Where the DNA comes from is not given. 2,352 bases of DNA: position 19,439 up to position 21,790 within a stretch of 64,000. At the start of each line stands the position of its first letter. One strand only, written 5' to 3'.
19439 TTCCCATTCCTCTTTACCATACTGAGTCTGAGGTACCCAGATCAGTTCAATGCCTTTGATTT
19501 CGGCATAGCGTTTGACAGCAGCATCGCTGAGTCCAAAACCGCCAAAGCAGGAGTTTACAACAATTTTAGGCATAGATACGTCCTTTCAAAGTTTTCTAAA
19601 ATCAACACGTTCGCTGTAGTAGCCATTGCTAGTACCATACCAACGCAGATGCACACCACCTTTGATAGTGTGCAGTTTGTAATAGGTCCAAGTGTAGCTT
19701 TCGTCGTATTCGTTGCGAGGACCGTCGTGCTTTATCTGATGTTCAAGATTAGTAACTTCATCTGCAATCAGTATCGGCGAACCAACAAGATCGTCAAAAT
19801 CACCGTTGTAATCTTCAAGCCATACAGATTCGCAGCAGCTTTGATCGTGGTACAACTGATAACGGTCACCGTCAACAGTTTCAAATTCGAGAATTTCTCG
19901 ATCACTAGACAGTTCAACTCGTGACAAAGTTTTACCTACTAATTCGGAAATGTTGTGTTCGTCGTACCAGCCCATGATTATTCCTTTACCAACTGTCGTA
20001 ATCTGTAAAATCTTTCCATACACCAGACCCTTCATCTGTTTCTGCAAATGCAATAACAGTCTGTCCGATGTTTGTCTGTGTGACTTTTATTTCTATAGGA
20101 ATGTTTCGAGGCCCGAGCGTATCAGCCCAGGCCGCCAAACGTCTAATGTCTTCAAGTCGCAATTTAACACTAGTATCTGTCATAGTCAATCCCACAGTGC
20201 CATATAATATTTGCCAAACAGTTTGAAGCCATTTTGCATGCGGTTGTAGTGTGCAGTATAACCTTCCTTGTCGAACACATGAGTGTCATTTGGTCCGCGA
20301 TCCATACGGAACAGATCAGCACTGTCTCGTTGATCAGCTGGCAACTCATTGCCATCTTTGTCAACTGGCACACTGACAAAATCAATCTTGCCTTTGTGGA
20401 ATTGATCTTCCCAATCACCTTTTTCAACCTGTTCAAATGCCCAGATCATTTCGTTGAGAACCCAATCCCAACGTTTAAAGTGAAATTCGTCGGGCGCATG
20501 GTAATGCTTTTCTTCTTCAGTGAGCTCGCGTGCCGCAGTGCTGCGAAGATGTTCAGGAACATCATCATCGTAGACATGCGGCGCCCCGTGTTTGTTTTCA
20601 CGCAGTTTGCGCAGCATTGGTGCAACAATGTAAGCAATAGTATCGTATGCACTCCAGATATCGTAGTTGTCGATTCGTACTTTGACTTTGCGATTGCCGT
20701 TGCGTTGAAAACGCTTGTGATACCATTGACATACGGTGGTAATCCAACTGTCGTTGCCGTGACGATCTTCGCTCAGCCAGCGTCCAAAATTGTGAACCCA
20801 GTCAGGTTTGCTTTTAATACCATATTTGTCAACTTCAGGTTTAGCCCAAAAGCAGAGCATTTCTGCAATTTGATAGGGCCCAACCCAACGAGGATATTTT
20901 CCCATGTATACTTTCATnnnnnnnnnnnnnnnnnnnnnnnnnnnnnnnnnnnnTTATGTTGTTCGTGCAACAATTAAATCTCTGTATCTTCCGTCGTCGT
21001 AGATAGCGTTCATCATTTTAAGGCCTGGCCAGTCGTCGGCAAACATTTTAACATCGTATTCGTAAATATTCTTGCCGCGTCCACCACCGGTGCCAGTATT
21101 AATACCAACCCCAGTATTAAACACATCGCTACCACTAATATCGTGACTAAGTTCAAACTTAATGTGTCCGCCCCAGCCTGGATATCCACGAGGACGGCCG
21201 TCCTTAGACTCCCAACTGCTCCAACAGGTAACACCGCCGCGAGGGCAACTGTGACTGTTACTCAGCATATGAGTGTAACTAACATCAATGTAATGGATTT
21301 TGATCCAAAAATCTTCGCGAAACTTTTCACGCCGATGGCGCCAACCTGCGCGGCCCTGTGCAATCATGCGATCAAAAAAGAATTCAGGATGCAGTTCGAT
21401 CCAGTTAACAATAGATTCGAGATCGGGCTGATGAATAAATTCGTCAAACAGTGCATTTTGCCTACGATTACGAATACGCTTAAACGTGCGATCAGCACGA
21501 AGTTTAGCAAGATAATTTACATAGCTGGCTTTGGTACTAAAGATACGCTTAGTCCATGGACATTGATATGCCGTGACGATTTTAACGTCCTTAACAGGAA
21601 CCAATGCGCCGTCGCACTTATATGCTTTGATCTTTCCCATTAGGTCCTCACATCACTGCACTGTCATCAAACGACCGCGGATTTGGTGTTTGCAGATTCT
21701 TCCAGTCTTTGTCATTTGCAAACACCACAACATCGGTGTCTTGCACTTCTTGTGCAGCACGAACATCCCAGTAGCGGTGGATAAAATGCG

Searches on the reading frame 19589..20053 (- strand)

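Call 71: search_protein_families(library=pfam, proteins=[window:19589-20053:-], max_evalue=0.001)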
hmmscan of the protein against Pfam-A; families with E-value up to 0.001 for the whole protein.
window:19589-20053:- (155 aa): 1 family
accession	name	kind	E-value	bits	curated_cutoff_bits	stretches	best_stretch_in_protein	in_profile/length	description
PF24240.1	DUF7448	-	3.5e-27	95.3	27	1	37-152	2-104/104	Domain of unknown function (DUF7448)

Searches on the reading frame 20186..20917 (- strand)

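Call 14: search_protein_families(library=pfam, proteins=[window:20186-20917:-], max_evalue=0.001)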
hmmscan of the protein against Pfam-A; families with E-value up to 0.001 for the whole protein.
window:20186-20917:- (243 aa): 0 families

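Call 36: search_protein_families(library=phrogs, proteins=[window:20186-20917:-], max_evalue=0.001)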
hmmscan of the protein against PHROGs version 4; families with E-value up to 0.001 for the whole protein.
window:20186-20917:- (243 aa): 1 family
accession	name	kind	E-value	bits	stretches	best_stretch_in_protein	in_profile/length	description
phrog_11543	-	unknown function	2.7e-43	149.3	1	1-243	1-173/173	-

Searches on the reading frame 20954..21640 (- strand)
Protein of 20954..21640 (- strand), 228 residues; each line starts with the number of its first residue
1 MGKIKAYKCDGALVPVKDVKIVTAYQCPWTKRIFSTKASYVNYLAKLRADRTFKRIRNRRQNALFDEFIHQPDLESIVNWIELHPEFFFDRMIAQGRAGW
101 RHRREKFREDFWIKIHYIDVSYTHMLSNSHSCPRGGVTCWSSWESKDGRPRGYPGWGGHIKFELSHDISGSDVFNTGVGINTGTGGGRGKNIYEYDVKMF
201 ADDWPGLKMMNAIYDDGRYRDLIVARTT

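Call 3: search_protein_families(library=pfam, proteins=[window:20954-21640:-], max_evalue=0.01)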
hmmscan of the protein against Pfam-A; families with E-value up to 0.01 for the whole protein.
window:20954-21640:- (228 aa): 0 families

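Call 4: search_protein_families(library=phrogs, proteins=[window:20954-21640:-], max_evalue=0.001)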
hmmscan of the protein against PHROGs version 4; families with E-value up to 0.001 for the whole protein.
window:20954-21640:- (228 aa): 1 family
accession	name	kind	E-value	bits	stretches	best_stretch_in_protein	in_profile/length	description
phrog_12523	-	unknown function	3.7e-05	24.9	1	126-208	113-196/197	-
